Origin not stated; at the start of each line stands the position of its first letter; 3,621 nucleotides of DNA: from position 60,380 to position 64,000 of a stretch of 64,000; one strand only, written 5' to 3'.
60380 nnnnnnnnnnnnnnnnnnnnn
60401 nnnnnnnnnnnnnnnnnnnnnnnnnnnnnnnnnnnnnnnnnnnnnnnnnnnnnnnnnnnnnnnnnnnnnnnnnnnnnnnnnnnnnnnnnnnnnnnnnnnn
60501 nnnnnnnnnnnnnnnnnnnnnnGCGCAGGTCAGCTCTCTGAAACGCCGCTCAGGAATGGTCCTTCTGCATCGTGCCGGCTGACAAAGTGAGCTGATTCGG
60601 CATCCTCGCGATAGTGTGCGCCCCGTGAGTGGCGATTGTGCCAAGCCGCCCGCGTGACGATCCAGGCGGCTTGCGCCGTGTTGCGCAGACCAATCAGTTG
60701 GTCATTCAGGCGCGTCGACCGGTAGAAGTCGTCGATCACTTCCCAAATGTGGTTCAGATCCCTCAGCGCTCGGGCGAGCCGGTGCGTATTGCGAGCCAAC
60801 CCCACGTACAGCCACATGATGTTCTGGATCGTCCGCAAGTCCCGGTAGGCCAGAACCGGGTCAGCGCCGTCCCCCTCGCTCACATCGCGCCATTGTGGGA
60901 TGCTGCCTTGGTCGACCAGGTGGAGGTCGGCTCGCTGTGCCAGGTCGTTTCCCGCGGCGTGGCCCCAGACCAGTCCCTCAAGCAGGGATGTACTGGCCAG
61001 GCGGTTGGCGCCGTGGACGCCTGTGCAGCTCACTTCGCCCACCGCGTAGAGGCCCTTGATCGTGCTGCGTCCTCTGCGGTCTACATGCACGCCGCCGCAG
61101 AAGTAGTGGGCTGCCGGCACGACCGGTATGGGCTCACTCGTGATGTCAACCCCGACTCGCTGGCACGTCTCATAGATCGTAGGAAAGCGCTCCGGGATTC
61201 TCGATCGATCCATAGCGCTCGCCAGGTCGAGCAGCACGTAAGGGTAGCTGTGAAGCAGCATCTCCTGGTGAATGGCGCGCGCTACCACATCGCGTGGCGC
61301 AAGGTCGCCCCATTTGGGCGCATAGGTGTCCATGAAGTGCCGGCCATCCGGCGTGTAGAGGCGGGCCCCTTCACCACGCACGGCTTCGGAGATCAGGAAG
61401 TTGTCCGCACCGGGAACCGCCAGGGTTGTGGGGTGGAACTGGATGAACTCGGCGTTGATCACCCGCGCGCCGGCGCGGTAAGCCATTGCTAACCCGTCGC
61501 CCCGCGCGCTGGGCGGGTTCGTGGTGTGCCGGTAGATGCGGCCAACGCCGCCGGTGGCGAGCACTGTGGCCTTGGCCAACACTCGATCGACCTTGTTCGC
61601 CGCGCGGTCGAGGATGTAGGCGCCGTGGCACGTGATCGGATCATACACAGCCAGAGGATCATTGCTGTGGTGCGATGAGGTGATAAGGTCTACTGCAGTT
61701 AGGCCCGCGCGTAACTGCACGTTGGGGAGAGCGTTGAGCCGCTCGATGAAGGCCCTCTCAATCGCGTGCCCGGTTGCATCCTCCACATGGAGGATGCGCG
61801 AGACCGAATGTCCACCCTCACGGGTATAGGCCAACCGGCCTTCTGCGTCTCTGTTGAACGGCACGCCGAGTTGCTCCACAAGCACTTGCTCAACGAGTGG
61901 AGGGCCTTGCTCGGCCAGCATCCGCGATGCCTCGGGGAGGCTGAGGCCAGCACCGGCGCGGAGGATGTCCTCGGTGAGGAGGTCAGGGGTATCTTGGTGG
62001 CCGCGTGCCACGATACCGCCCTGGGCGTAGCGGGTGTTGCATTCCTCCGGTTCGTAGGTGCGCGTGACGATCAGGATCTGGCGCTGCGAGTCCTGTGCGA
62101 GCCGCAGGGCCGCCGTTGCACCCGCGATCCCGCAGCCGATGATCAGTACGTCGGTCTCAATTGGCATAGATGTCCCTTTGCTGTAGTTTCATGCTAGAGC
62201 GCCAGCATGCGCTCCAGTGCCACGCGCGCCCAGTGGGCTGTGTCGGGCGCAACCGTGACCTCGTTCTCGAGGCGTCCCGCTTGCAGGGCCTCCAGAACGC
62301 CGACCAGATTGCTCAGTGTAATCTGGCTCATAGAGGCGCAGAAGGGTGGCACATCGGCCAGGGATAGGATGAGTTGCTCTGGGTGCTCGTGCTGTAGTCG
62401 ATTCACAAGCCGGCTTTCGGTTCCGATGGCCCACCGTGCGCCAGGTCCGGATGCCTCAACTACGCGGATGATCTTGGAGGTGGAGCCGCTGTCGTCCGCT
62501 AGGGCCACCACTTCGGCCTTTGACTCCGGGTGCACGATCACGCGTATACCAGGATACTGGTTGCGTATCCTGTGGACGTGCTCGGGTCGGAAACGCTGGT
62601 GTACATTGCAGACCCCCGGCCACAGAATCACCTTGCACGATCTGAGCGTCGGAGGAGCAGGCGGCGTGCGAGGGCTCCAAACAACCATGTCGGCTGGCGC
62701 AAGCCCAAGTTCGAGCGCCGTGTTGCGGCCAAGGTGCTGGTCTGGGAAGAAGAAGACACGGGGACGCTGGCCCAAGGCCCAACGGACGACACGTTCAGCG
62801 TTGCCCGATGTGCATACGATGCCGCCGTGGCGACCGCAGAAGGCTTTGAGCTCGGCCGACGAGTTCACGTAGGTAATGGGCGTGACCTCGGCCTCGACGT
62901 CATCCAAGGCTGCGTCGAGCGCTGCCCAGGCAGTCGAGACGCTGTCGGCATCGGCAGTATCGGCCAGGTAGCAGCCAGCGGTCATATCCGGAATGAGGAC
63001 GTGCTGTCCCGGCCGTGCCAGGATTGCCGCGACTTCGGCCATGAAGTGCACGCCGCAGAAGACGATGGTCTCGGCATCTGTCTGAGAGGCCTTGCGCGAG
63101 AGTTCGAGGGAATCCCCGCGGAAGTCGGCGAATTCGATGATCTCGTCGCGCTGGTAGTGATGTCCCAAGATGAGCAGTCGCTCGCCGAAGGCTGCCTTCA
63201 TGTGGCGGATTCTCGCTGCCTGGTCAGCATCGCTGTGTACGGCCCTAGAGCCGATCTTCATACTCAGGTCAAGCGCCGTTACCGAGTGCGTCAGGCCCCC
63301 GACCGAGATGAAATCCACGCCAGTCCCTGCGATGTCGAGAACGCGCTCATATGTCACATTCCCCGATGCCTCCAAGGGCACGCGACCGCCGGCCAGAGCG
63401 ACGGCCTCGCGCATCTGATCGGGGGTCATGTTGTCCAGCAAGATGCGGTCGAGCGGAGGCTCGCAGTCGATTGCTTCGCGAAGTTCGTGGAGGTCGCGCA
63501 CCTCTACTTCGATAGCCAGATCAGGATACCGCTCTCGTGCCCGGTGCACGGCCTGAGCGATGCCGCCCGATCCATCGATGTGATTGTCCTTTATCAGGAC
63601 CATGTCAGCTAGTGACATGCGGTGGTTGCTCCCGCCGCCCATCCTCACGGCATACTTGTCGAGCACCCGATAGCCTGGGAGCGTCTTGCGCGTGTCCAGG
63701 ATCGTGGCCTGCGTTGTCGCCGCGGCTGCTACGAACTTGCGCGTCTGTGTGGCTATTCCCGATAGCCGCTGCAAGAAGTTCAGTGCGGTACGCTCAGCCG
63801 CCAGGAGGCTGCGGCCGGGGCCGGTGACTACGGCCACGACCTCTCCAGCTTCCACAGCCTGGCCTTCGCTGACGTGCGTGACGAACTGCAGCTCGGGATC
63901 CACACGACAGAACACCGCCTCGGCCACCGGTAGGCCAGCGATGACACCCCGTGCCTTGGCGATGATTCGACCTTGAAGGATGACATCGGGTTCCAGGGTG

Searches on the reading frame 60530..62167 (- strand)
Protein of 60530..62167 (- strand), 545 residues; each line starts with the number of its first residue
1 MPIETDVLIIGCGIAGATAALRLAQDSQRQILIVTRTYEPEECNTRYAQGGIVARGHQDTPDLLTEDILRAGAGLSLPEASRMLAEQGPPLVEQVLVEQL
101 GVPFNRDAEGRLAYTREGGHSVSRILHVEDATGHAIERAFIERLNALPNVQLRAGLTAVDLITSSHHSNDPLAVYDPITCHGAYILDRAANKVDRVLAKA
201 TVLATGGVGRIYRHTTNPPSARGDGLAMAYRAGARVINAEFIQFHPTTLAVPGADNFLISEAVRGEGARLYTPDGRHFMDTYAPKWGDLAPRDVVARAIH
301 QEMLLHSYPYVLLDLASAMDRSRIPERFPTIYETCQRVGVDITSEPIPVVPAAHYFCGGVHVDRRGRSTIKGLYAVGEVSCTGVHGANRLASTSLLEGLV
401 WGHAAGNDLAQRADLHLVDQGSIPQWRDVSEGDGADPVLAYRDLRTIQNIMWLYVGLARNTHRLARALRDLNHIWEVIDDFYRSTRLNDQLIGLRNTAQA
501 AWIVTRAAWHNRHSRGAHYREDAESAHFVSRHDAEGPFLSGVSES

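Call 20: search_protein_families(library=pfam, proteins=[window:60530-62167:-], max_evalue=0.00001)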
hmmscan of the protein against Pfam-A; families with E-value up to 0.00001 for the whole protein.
window:60530-62167:- (545 aa): 4 families
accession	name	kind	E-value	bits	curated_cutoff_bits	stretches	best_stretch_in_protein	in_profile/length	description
PF00890.30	FAD_binding_2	-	1.7e-86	291.5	20.4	1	6-395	1-414/414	FAD binding domain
PF02910.25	Succ_DH_flav_C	-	2e-09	37.9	20.8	1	446-534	3-92/130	Fumarate reductase flavoprotein C-term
PF01266.30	DAO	-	3.3e-08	33.9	27.9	1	6-143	1-121/353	FAD dependent oxidoreductase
PF07992.20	Pyr_redox_2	-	1.3e-07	31.7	26.1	0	6-38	2-35/291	Pyridine nucleotide-disulphide oxidoreductase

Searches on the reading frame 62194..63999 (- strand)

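Call 20: search_protein_families(library=pfam, proteins=[window:62194-63999:-], max_evalue=0.00001)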
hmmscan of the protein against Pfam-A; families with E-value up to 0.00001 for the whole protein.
window:62194-63999:- (601 aa): 3 families
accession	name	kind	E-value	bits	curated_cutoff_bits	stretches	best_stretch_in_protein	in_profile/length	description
PF02445.21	NadA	-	1.1e-96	323.9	27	1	263-600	2-295/295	Quinolinate synthetase A protein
PF01729.25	QRPTase_C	-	8e-57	192.1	23.1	1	82-248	1-169/169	Quinolinate phosphoribosyl transferase, C-terminal domain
PF02749.22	QRPTase_N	-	7.3e-20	71.4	27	1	5-80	11-82/82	Quinolinate phosphoribosyl transferase, N-terminal domain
